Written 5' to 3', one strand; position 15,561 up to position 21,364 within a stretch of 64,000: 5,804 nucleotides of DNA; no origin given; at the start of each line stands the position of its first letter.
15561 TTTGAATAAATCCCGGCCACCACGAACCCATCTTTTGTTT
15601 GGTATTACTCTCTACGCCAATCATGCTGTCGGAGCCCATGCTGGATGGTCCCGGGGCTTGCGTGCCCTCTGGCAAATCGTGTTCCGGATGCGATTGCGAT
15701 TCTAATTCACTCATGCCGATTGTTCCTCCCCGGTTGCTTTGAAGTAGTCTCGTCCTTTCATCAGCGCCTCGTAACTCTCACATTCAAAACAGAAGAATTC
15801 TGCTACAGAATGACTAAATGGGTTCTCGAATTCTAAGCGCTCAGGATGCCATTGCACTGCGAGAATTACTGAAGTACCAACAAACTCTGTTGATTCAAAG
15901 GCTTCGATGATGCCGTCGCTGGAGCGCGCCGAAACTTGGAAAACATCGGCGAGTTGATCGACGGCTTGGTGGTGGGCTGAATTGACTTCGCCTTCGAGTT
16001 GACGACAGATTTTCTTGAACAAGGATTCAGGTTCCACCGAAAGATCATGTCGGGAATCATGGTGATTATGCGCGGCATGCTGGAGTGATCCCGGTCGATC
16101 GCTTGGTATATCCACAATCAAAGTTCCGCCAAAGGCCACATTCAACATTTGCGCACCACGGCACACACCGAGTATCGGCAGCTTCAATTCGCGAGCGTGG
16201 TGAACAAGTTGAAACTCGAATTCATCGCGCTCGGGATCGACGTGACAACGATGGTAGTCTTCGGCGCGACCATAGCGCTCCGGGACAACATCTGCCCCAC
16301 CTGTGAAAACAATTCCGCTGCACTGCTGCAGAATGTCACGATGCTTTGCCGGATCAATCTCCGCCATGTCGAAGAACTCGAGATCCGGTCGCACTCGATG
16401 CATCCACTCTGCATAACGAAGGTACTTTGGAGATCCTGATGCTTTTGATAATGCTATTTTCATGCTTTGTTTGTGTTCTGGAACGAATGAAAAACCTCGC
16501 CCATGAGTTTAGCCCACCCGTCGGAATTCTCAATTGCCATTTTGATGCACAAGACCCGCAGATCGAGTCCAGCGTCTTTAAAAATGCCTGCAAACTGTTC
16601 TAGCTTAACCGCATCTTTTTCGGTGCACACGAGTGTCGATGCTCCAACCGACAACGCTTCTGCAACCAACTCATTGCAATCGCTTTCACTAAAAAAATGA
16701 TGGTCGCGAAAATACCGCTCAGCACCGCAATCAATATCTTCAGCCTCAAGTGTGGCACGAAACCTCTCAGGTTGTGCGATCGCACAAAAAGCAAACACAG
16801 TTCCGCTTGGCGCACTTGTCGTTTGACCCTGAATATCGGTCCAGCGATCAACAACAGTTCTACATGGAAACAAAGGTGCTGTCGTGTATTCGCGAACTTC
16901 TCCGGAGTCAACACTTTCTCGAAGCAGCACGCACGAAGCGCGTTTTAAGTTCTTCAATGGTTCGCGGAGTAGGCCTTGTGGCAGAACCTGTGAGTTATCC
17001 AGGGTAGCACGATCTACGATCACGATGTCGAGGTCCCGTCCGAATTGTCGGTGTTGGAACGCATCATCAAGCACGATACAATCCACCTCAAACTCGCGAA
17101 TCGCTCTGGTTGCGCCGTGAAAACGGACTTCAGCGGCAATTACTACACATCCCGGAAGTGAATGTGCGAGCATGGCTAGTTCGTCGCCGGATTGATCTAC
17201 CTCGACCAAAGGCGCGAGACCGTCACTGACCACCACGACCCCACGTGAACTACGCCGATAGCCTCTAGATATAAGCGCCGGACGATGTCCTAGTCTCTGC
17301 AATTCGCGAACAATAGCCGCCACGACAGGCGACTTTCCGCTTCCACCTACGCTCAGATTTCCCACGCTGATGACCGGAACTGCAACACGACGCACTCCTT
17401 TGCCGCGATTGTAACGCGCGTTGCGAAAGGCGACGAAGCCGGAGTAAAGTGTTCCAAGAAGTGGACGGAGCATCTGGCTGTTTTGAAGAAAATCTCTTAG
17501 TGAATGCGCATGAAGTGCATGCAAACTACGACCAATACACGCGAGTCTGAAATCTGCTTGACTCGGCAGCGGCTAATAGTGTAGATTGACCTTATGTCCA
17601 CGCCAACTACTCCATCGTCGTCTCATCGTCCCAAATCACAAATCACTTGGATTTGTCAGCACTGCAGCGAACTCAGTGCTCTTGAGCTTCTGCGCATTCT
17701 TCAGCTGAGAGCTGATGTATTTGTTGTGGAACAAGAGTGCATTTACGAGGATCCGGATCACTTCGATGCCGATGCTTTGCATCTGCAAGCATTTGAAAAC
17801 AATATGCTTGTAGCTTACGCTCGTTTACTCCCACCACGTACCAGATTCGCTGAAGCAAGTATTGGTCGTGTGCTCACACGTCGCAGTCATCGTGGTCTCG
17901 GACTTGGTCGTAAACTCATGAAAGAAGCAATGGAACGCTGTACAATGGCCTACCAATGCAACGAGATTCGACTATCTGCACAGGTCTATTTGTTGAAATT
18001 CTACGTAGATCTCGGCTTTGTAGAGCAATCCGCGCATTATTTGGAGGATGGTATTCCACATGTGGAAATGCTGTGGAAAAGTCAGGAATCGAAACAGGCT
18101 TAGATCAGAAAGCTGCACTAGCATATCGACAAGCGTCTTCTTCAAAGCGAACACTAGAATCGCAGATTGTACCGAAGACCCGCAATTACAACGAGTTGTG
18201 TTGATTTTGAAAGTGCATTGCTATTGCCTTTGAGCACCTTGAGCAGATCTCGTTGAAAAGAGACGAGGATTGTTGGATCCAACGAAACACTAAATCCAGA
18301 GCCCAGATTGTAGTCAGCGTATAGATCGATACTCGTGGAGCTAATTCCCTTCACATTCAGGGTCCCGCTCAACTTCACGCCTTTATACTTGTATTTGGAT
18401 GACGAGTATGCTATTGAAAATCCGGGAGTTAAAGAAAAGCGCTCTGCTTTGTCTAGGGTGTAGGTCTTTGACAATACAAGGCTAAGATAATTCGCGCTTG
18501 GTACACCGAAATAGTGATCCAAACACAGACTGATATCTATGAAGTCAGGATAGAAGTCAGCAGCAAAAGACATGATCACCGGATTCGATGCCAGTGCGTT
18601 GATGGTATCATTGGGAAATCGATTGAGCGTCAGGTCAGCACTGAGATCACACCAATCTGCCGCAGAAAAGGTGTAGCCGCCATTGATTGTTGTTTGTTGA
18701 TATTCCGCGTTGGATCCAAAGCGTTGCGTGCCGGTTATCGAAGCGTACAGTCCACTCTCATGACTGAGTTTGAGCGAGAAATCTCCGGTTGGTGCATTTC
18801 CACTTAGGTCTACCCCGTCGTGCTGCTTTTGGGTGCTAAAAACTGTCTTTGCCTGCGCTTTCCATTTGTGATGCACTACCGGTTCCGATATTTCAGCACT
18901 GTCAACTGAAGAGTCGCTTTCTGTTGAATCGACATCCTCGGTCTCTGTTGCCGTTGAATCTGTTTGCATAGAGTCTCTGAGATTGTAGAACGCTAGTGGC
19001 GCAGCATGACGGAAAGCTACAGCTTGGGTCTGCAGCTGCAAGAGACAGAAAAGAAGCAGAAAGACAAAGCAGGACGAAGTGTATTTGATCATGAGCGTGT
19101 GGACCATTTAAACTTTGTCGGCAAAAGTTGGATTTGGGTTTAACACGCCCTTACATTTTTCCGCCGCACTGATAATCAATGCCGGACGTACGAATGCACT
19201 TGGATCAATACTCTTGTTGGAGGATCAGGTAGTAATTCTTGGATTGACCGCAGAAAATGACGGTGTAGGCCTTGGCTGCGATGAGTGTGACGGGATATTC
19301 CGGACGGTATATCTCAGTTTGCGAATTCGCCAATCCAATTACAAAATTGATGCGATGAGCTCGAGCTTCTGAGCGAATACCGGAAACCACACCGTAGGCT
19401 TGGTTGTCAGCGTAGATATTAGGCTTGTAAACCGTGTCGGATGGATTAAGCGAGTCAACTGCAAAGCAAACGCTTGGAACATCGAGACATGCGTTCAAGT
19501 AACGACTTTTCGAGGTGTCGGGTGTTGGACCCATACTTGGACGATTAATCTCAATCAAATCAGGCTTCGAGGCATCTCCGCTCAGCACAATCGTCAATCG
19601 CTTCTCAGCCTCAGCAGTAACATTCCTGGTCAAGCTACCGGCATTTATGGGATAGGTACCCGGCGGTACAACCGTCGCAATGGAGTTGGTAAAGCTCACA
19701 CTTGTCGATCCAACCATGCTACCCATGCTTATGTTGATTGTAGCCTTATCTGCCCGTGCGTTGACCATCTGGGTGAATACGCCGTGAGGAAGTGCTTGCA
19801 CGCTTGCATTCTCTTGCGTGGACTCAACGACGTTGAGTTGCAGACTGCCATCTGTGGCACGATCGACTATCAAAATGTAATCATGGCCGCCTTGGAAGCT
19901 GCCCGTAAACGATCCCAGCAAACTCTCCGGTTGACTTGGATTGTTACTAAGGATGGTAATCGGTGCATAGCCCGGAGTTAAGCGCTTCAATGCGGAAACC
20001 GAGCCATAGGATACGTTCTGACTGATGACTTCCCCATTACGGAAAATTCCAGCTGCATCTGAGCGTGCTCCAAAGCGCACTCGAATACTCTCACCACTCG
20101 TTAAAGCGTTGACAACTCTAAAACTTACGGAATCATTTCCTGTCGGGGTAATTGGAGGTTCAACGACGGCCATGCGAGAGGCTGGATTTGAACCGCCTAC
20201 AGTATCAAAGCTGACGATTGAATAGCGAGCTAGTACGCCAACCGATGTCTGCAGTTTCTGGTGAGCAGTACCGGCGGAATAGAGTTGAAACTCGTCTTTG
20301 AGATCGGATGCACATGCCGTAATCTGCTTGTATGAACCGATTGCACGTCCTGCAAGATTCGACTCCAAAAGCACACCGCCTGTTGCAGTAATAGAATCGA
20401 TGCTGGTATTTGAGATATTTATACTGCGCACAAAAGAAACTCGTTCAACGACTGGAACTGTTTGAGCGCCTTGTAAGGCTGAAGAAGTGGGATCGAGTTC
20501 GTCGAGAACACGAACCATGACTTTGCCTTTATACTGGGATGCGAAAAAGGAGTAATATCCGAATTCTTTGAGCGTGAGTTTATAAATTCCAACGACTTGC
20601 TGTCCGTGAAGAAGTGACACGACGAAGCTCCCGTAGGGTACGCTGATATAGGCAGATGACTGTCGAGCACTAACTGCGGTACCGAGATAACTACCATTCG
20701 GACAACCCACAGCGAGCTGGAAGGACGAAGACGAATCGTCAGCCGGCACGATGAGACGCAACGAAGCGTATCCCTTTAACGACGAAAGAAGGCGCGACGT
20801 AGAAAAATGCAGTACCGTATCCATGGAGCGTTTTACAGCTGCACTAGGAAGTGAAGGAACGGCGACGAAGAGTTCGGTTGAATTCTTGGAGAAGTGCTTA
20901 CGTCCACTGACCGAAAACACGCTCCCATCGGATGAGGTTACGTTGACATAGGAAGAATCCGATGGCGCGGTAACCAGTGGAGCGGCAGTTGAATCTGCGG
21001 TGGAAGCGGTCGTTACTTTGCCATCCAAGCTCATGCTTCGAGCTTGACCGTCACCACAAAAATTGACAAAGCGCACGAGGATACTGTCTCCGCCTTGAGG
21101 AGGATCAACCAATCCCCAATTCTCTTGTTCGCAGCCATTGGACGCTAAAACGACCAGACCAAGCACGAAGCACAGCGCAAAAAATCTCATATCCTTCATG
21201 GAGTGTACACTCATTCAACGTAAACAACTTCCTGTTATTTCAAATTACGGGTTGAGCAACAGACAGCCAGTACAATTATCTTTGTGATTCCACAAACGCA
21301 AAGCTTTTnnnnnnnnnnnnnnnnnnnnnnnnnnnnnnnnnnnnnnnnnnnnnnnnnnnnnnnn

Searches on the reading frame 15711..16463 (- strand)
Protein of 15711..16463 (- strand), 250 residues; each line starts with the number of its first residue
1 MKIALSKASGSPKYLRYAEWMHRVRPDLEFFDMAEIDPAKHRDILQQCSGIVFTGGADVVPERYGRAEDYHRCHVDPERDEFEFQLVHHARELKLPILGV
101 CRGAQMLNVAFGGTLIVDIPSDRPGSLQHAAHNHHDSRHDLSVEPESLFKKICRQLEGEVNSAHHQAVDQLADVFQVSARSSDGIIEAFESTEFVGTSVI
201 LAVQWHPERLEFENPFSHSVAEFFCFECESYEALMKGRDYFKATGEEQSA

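Call 53: search_protein_families(library=pfam, proteins=[window:15711-16463:-], max_evalue=0.00001)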
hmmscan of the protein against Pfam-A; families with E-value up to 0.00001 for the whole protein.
window:15711-16463:- (250 aa): 2 families
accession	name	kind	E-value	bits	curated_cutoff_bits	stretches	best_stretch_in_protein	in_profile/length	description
PF07722.19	Peptidase_C26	-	7.8e-53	179.9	20.5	1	37-208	48-219/219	Peptidase C26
PF00117.34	GATase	-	5.2e-15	56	22.8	1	80-209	58-173/190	Glutamine amidotransferase class-I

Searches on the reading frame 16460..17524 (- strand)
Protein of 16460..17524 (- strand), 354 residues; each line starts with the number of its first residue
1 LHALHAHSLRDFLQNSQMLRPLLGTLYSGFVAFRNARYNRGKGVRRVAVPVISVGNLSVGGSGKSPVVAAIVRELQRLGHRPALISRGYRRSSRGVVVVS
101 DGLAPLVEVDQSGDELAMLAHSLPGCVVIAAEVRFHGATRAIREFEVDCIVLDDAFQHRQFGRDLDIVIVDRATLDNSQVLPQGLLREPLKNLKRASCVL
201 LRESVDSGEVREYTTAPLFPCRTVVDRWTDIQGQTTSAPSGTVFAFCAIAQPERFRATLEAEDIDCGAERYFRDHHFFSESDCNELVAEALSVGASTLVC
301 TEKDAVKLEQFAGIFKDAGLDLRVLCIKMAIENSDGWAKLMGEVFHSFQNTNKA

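Call 53: search_protein_families(library=pfam, proteins=[window:16460-17524:-], max_evalue=0.00001)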
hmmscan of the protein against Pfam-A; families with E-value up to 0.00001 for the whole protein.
window:16460-17524:- (354 aa): 1 family
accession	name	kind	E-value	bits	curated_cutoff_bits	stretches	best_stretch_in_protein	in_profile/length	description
PF02606.20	LpxK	-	3e-80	270.2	27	1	18-335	4-317/328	Tetraacyldisaccharide-1-P 4'-kinase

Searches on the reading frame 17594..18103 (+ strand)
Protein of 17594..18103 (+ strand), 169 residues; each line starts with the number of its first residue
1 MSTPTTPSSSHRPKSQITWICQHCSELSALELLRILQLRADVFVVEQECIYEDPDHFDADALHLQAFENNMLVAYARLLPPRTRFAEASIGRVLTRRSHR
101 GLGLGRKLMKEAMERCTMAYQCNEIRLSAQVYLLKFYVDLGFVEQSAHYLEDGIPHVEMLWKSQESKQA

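Call 53: search_protein_families(library=pfam, proteins=[window:17594-18103:+], max_evalue=0.00001)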
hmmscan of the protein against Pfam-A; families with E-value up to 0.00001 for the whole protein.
window:17594-18103:+ (169 aa): 3 families
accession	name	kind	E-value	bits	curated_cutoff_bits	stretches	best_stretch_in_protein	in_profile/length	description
PF13673.13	Acetyltransf_10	-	4.8e-15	56.1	23.6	1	47-161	19-126/128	Acetyltransferase (GNAT) domain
PF00583.31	Acetyltransf_1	-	2.2e-11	44.5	20.7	1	45-142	15-116/116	Acetyltransferase (GNAT) family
PF13508.13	Acetyltransf_7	-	1.9e-08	35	27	1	66-144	8-84/84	Acetyltransferase (GNAT) domain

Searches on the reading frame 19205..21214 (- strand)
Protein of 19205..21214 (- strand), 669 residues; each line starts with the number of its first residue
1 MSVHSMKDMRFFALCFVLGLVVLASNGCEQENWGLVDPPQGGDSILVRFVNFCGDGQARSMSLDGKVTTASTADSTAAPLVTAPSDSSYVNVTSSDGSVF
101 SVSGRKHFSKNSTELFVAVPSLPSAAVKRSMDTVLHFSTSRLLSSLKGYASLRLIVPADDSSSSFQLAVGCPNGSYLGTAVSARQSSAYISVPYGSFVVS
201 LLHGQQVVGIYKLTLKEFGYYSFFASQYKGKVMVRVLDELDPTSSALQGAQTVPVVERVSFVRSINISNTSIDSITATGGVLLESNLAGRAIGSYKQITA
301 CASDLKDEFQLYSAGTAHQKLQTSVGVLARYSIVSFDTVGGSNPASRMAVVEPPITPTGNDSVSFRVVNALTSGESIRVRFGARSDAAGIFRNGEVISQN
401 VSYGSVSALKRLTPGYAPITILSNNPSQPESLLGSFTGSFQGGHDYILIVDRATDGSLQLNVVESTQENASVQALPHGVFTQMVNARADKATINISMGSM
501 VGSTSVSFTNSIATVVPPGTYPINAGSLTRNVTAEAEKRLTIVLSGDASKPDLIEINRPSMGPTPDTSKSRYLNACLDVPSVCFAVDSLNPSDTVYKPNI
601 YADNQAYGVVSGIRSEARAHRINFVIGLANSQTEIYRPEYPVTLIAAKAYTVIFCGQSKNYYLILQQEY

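Call 53: search_protein_families(library=pfam, proteins=[window:19205-21214:-], max_evalue=0.00001)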
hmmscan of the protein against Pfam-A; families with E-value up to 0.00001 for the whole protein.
window:19205-21214:- (669 aa): 1 family
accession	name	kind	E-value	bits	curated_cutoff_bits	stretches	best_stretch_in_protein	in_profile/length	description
PF14344.12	DUF4397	-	2.1e-14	54.5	30.6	0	483-582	5-116/119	Domain of unknown function (DUF4397)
